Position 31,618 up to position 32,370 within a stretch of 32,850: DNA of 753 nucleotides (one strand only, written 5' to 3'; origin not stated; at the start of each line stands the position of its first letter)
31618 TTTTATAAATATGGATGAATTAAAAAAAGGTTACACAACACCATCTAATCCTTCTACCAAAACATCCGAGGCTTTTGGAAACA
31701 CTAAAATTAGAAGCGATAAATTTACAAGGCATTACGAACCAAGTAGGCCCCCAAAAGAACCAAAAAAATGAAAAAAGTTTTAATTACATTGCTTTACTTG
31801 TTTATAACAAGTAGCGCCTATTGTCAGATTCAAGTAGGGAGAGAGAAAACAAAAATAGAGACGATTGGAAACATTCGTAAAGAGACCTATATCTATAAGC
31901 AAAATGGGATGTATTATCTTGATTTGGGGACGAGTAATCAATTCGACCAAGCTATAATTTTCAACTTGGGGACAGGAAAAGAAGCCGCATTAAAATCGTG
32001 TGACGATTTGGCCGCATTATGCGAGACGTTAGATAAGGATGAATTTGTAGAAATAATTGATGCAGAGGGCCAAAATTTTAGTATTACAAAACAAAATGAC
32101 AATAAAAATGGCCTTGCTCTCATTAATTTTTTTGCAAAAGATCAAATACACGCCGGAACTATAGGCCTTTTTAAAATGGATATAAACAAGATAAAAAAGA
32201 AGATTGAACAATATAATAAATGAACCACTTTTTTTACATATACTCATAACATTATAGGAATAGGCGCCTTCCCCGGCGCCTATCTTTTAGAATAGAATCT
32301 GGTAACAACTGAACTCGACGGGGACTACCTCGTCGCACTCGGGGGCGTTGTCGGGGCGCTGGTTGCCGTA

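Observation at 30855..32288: AT-rich four-gene operon led by the repressor: unrecognised membrane, small and secreted proteins in the classical exclusion/defence slot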

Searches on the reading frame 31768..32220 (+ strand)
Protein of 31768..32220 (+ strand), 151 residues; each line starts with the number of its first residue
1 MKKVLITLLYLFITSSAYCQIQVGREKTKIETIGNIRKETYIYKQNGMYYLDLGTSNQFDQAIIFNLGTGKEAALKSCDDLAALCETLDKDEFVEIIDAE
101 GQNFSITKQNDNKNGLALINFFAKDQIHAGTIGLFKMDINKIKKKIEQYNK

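Call 8: search_protein_families(library=pfam, proteins=[window:31768-32220:+], max_evalue=0.1)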
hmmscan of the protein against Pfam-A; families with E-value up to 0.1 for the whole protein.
window:31768-32220:+ (151 aa): 0 families

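Call 9: search_protein_families(library=phrogs, proteins=[window:31768-32220:+], max_evalue=0.1)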
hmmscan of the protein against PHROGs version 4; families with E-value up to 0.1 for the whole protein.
window:31768-32220:+ (151 aa): 1 family
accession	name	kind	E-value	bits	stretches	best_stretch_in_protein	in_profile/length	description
phrog_24275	-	unknown function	0.021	15.9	1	123-146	24-45/51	-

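Call 10: search_protein_families(library=padloc, proteins=[window:31768-32220:+], max_evalue=0.1)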
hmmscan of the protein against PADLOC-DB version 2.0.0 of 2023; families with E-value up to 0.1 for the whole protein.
window:31768-32220:+ (151 aa): 0 families

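Call 16: find_encoding_contigs(protein=window:31768-32220:+, flank=10000, max_places=10)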
Protein window:31768-32220:+ (151 aa): no gene with exactly this product is on record in the collection.

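Call 18: find_homologous_proteins(query=window:31768-32220:+, max_evalue=0.01)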
Query window:31768-32220:+ (151 aa): 2 proteins with E <= 0.01 among 18 candidates.
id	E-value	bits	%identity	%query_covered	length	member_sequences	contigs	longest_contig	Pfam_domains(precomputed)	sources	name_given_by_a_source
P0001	2.1e-92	324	100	100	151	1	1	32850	-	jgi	-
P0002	1.4e-78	280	85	100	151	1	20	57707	-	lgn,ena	-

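Call 20: find_encoding_contigs(protein=P0002, flank=10000, max_places=10)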
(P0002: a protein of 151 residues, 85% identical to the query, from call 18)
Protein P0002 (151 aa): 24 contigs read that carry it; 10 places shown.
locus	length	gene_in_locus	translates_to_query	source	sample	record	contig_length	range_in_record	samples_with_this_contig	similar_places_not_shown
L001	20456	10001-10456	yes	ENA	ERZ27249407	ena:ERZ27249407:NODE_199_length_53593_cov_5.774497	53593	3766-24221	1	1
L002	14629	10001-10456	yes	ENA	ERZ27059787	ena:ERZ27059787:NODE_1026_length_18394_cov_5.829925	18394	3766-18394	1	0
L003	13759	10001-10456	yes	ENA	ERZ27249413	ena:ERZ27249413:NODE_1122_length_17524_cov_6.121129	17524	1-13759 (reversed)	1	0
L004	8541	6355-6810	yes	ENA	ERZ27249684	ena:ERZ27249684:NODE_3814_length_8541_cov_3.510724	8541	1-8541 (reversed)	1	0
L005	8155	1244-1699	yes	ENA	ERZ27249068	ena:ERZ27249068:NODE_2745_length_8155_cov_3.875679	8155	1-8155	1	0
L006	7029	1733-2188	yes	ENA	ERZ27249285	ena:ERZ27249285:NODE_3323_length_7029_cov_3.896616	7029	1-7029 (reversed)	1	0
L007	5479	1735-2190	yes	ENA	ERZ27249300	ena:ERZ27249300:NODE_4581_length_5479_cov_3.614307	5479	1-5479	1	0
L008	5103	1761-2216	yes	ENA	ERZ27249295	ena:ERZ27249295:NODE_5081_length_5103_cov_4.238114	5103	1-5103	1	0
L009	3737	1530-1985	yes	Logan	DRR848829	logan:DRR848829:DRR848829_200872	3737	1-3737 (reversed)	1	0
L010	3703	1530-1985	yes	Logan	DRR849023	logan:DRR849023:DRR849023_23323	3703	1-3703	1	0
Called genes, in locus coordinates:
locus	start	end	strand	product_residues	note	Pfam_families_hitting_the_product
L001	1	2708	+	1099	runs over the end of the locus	PF07517:SecA_DEAD, PF01043:SecA_PP_bind, PF21090:P-loop_SecA, PF07516:SecA_SW, PF02810:SEC-C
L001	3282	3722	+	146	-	PF00383:dCMP_cyt_deam_1, PF14437:MafB19-deam, PF14439:Bd3614-deam (faint)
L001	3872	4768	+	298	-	PF00389:2-Hacid_dh, PF02826:2-Hacid_dh_C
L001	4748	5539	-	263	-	PF03447:NAD_binding_3, PF01958:Asp_DH_C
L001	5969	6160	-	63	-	PF01165:Ribosomal_S21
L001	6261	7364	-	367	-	PF12836:HHH_3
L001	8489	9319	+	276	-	PF00288:GHMP_kinases_N, PF08544:GHMP_kinases_C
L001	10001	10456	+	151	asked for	-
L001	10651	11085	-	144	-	PF02502:LacAB_rpiB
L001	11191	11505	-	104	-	-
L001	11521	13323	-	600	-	PF00009:GTP_EFTU, PF01926:MMR_HSR1 (faint), PF22042:EF-G_D2, PF03144:GTP_EFTU_D2, PF00679:EFG_C, PF21018:BipA_C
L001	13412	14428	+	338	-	PF01761:DHQ_synthase, PF24621:DHQS_C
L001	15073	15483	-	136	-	-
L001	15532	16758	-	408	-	PF04413:Glycos_transf_N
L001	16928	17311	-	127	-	PF02021:UPF0102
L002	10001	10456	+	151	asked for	-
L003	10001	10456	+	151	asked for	-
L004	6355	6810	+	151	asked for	-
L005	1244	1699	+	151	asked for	-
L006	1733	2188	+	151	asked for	-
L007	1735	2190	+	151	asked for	-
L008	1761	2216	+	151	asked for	-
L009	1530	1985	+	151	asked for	-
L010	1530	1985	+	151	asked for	-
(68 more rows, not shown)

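Call 27: find_related_loci(query=window:31768-32220:+, collection=viral_contigs, flank=6000)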
Query window:31768-32220:+ (151 aa) in viral_contigs; peptide patterns used: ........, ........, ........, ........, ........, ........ (x = any residue, [..] = any of these).
8 stretches matched a pattern, but none encodes a relative of the query by tblastn (E <= 1e-3).

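Call 32: find_related_loci(query=A1, collection=genome_contigs, flank=8000)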
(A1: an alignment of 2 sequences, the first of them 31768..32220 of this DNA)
Query A1 (151 aa) in genome_contigs; peptide patterns used: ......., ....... (x = any residue, [..] = any of these).
562 stretches matched a pattern, but none encodes a relative of the query by tblastn (E <= 1e-3).
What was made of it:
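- Tried and rejected: GTDB species representatives hold no p151 relative (call 32).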

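Call 37: search_protein_families(library=ncbifam, proteins=[window:31768-32220:+], max_evalue=0.1)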
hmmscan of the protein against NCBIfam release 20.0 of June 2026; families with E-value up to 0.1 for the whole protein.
window:31768-32220:+ (151 aa): 0 families

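Call 41: predict_structure(alignment_id=A1)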
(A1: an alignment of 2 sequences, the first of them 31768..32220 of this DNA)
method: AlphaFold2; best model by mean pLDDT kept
length: 151 residues; sequences in the alignment: 2
mean_pLDDT: 53.2   pTM: 0.51
mean pLDDT of the five models: 53.2, 47.4, 45.6, 40.8, 37.8
residues with pLDDT >= 90: 0; 70-90: 30; 50-70: 62; < 50: 59
segments of 3 or more residues with pLDDT < 50: 1-38, 112-118, 126-136
pLDDT, mean of each block of 10 residues (from residue 1): 35 27 28 39 72 57 68 76 66 57 57 48 49 47 72 48
secondary structure, 60 per line:
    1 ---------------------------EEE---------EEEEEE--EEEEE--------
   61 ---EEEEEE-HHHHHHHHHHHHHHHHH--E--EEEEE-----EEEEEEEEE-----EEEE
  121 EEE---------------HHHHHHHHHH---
elements in order: E28-30 E40-45 E48-52 E64-69 H71-87 E93-97 E103-111 E117-123 H139-148

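Call 43: search_protein_representatives(alignment_id=A1)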
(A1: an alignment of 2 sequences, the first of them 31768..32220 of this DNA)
Query: 2 sequences, 151 profile positions. Proteins with E-value up to 0.001 (for the whole library): 129; up to 1e-10: 17; up to 1e-30: 1. The best 129 are listed.
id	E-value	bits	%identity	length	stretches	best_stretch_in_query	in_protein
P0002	1.8e-94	330.0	-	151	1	1-151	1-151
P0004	5.3e-14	68.7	-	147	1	1-145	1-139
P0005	5.5e-14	68.6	-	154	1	1-147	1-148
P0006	1.9e-13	66.9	-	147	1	1-136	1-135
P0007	2.5e-13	66.5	-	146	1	1-146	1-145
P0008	2.7e-13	66.4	-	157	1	1-149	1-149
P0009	3.0e-13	66.2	-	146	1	1-147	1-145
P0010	1.5e-12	64.0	-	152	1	1-148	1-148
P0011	2.5e-12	63.2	-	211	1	1-108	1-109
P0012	7.0e-12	61.8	-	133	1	11-119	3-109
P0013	7.3e-12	61.7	-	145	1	1-149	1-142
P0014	8.7e-12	61.5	-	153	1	1-109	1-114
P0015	1.3e-11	60.9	-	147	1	1-148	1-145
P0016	1.4e-11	60.8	-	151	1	1-107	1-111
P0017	2.2e-11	60.2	-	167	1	1-150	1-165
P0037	4.1e-09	52.8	-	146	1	1-147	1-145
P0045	6.0e-08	49.0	-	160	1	1-147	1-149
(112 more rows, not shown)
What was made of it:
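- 31768..32223 (+): p151: a secreted 151-aa protein. It has a signal peptide with a predicted cleavage site before Gln20. It belongs to an unannotated family with motifs (T/S)-S-N-Q-F-D-(D/Q) and G-x-A-G and a C-terminal amphipathic helix. A full HMMER search found 129 clusters at E<=1e-3 (call 43).
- On Unnamed p151 family (alignment A3): The HMMER search is call 43.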

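Call 47: search_protein_families(library=pfam, alignment_id=A3, max_evalue=0.01)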
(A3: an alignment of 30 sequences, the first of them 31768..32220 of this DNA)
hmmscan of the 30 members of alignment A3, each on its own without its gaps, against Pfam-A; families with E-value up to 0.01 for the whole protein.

A. member 1, window:31768-32220:+ (151 aa): 0 families

B. families by the number of members that match (of 30 scanned): 2 families
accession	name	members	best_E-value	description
PF00712.24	DNA_pol3_beta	1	0.0017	DNA polymerase III beta subunit, N-terminal domain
PF20448.3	DUF6705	1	0.009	Family of unknown function (DUF6705)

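Call 48: search_solved_structures(query=A3, max_evalue=1)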
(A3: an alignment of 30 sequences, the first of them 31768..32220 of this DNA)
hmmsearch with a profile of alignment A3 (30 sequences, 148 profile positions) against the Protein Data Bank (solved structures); distinct sequences matched with E-value up to 1: 4.
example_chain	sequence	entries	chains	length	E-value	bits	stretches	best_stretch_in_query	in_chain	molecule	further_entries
7fy1_A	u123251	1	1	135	0.28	14.2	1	47-122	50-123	Fatty acid-binding protein 9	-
4a60_A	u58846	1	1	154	0.38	13.8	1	48-122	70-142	FATTY ACID-BINDING PROTEIN 9 TESTIS LIPID-BINDING PROTEIN, TLBP, TESTIS-TYPE FATTY ACID-BI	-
5cs2_A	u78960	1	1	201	0.56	13.2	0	56-107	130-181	Histidine triad protein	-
8bbl_A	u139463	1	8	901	0.63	13.1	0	1-62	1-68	Beta-N-acetylhexosaminidase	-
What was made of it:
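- No similarity to a known immunity or inhibitor family was found (calls 47, 48).
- Tried and rejected: A profile search of PDB sequences gave only E>0.2 (call 48).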

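Call 49: find_homologous_proteins(query=A3, max_evalue=0.001)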
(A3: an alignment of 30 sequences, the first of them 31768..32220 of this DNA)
Query A3 (30 sequences) (151 aa, profile of the alignment): 10 proteins with E <= 0.001 among 2661 candidates.
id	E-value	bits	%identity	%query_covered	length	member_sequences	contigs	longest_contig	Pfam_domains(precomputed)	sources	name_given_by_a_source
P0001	3.8e-43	165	100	100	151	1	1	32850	-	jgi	-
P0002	4.4e-43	165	85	100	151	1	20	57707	-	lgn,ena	-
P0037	6.0e-41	158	32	69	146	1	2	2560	-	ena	-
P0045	1.2e-40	157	25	98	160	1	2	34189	-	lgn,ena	-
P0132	3.5e-38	149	35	72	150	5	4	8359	-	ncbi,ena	-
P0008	1.2e-36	144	26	89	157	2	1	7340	-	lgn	-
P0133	2.0e-35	140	29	72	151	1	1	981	-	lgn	-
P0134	3.3e-35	139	33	77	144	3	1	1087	-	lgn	-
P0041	8.7e-34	134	27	98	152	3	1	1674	-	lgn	-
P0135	2.0e-30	123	26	99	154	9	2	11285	-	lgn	-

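Call 50: find_encoding_contigs(protein=P0045, flank=6000, max_places=3)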
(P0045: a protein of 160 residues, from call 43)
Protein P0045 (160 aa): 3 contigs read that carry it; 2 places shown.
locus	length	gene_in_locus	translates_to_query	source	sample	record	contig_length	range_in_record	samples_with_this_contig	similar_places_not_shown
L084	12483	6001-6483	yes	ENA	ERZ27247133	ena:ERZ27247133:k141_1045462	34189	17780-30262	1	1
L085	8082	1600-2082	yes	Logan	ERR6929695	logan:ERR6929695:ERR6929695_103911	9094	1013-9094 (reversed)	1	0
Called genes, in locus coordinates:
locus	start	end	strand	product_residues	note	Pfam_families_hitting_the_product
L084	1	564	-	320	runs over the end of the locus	PF00145:DNA_methylase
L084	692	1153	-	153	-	PF22769:DCD, PF00692:dUTPase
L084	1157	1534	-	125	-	PF11325:DUF3127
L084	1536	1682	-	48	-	-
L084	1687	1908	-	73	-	-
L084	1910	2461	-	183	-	-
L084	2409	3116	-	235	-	PF13730:HTH_36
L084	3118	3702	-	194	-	-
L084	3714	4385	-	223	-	PF04404:ERF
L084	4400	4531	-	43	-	-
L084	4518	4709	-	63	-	-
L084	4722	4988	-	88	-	-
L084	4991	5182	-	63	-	-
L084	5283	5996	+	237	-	-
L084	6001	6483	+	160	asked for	-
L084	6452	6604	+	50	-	-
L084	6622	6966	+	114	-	-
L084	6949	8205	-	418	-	-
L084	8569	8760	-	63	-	-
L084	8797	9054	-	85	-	-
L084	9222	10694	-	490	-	PF08757:CotH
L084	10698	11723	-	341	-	-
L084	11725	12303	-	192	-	-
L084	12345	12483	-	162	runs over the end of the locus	PF20647:DUF6808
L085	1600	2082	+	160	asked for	-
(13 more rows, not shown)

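Call 51: find_encoding_contigs(protein=P0132, flank=6000, max_places=3)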
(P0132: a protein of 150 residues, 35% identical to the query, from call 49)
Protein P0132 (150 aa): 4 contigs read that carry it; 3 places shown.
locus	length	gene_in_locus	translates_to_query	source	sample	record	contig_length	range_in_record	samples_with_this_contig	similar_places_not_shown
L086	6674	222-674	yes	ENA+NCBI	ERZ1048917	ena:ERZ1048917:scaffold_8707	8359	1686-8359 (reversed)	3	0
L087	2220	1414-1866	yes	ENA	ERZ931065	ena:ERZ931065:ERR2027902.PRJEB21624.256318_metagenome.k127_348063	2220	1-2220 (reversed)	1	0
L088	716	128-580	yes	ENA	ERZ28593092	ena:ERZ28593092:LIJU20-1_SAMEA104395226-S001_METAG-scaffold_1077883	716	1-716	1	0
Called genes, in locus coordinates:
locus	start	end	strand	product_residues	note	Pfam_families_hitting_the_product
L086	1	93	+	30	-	?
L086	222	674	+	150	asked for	-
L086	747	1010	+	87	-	-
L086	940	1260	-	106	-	PF01520:Amidase_3 (weak)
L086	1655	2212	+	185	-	PF28549:NDPSase_N, PF00293:NUDIX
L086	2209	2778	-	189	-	PF02659:Mntp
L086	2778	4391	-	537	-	-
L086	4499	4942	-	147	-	PF09335:VTT_dom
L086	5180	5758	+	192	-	PF00293:NUDIX, PF14815:NUDIX_4, PF03992:ABM (weak)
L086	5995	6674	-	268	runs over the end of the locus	PF08843:AbiEii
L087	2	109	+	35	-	?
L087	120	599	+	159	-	-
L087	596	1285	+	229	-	-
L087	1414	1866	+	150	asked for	-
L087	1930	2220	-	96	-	?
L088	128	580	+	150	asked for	-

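Call 52: find_encoding_contigs(protein=P0135, flank=6000, max_places=3)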
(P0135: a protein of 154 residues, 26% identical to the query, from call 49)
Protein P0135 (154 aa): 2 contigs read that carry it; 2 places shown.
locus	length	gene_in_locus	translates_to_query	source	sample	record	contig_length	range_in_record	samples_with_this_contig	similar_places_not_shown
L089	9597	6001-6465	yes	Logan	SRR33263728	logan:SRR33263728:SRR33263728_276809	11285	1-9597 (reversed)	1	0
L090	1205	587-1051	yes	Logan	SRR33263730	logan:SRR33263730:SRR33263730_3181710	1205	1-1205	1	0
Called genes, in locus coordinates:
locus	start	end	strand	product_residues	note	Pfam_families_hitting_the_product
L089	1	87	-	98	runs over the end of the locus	-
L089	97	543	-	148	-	-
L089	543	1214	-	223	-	-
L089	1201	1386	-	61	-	-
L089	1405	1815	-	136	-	-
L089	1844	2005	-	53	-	-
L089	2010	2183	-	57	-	-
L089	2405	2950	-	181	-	-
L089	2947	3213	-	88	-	PF12728:HTH_17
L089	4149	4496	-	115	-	PF00196:GerE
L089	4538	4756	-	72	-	-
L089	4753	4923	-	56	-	-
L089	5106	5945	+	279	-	PF01381:HTH_3 (weak)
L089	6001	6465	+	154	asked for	-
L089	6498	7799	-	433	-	PF13102:Phage_int_SAM_5 (weak)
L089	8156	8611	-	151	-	PF25223:DUF7841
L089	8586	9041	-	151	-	-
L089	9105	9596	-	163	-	?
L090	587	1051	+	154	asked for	-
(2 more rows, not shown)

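Call 53: find_encoding_contigs(protein=P0008, flank=6000, max_places=3)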
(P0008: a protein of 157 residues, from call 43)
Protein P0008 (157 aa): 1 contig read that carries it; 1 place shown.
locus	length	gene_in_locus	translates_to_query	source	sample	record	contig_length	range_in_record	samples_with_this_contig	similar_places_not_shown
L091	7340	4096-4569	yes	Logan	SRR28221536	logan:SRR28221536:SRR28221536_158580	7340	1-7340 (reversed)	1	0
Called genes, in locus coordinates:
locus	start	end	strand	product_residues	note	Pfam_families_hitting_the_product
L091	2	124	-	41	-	?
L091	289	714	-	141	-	-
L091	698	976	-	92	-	PF12728:HTH_17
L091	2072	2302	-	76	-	-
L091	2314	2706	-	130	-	-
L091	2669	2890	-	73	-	-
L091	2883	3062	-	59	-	-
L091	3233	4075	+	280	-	PF01381:HTH_3 (weak)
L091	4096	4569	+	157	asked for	-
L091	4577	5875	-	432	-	PF13102:Phage_int_SAM_5 (faint)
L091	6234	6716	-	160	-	PF25223:DUF7841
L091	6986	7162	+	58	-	-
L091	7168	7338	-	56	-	?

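Call 60: fold_search(model_id=the predicted structure, library=pdb)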
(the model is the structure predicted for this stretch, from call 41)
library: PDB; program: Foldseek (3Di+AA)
matches with E <= 10: 522; with E <= 0.001: 0
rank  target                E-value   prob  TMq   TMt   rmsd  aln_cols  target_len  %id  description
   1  3f6g_B                7.6e-02  0.15  0.18  0.22  13.4       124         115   12  Crystal structure of the regulatory domain of LiCMS in complexed with isoleucine - type II (released 2009-04-21)
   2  3f6g_A                9.1e-02  0.14  0.17  0.20  15.2       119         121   10  Crystal structure of the regulatory domain of LiCMS in complexed with isoleucine - type II (released 2009-04-21)
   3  4adn_A                1.1e-01  0.11  0.15  0.11  14.6       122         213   10  Fusidic acid resistance protein FusB (released 2012-03-07)
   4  3f6h_B                1.3e-01  0.11  0.18  0.20  16.4       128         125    8  Crystal structure of the regulatory domain of LiCMS in complexed with isoleucine - type III (released 2009-04-21)
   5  3f6h_A                1.5e-01  0.12  0.18  0.21  15.9       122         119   10  Crystal structure of the regulatory domain of LiCMS in complexed with isoleucine - type III (released 2009-04-21)
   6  9im1_F                2.1e-01  0.07  0.14  0.06  16.3       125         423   11  The Cryo-EM structure of MPXV E5 in complex with ssDNA in intermediate state 1 (released 2025-06-18)
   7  9ghd_V                2.5e-01  0.06  0.14  0.11  15.4       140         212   11  Escherichia coli 70S ribosome in complex with Staphylococcus aureus FusB-EF-G (FusB-EF-G-70S*) (released 2025-03-26)
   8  2ija                  3.2e-01  0.07  0.18  0.11  14.0       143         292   12  Human N-acetyltransferase 1 F125S mutant (released 2006-11-28)
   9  4i3h_B                3.6e-01  0.04  0.13  0.04  20.6       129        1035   17  A three-gate structure of topoisomerase IV from Streptococcus pneumoniae (released 2013-08-28)
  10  9ilz_F                4.0e-01  0.05  0.15  0.06  16.4       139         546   10  The Cryo-EM structure of MPXV E5 in complex with ssDNA (released 2025-06-18)
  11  8xj6_E                4.2e-01  0.05  0.15  0.07  15.7       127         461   11  The Cryo-EM structure of MPXV E5 apo conformation (released 2024-05-01)
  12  8tv3_A                4.5e-01  0.25  0.28  0.23   7.4       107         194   11  Fab 221-5 in complex with OspA (released 2024-08-28)
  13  1a57_MODEL_1_A        4.5e-01  0.12  0.21  0.25  10.3       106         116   13  THE THREE-DIMENSIONAL STRUCTURE OF A HELIX-LESS VARIANT OF INTESTINAL FATTY ACID BINDING PROTEIN, NMR, 20 STRU (released 1998-05-27)
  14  3f9d_A                4.8e-01  0.12  0.16  0.18   8.5        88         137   11  Crystal structure of the R132K:R111L:T54E mutant of cellular retinoic acid-binding protein II complexed with C15-aldeh (released 2009-10-27)
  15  7a9y_BBB              5.4e-01  0.15  0.17  0.18   8.8        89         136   11  Structural comparison of cellular retinoic acid binding protein I and II in the presence and absence of natural and  (released 2021-02-17)
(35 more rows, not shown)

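Call 61: find_encoding_contigs(protein=P0004, flank=5000, max_places=2)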
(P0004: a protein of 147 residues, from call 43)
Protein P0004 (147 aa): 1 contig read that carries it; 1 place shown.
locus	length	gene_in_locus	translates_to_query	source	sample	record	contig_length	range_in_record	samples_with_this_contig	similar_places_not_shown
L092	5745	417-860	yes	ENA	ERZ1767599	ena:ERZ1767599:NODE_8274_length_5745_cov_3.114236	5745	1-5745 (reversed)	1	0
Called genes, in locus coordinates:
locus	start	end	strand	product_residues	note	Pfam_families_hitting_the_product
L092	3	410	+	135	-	?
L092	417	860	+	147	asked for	-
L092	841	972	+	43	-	-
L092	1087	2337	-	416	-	PF13102:Phage_int_SAM_5 (faint)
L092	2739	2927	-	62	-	-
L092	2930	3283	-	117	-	-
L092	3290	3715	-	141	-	-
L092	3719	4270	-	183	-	-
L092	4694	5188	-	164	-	PF20647:DUF6808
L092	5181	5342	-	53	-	-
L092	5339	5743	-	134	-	?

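Call 62: find_encoding_contigs(protein=P0037, flank=5000, max_places=2)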
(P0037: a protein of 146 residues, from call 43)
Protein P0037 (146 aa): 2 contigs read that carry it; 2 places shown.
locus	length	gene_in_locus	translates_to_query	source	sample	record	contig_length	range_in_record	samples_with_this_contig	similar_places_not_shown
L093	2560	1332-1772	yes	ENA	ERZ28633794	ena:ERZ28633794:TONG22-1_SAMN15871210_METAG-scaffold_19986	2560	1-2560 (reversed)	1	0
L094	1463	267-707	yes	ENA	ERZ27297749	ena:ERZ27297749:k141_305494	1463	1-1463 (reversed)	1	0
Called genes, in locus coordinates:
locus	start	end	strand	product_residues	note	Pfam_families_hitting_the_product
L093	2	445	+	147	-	?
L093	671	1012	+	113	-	-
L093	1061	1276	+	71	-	-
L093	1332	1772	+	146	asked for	-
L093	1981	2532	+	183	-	-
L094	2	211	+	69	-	?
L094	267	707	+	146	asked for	-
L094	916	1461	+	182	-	?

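Call 63: find_encoding_contigs(protein=P0005, flank=5000, max_places=2)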
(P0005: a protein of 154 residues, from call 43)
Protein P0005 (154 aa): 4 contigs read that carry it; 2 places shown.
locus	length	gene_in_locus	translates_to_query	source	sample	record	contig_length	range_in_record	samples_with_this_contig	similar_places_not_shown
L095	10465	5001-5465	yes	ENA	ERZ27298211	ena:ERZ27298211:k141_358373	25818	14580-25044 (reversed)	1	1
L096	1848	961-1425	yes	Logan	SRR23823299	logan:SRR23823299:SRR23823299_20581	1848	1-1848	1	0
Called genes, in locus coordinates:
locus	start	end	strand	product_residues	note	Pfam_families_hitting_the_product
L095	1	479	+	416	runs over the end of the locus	?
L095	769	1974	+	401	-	PF00589:Phage_integrase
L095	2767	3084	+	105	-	-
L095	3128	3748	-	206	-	PF00239:Resolvase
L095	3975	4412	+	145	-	-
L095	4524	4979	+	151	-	-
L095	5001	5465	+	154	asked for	-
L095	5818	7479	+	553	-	PF00595:PDZ (weak), PF13180:PDZ_2 (weak), PF17820:PDZ_6, PF03572:Peptidase_S41, PF28547:CHD_PDZ-protease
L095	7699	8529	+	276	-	PF03629:SASA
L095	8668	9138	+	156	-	PF02576:RimP_N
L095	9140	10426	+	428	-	PF08529:NusA_N, PF13184:KH_NusA_1st, PF26594:KH_NusA_2nd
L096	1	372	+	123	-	?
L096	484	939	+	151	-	-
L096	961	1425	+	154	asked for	-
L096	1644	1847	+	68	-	?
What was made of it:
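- Other family members occur outside the repressor slot (L086/87, L093, L095; calls 51, 62, 63).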
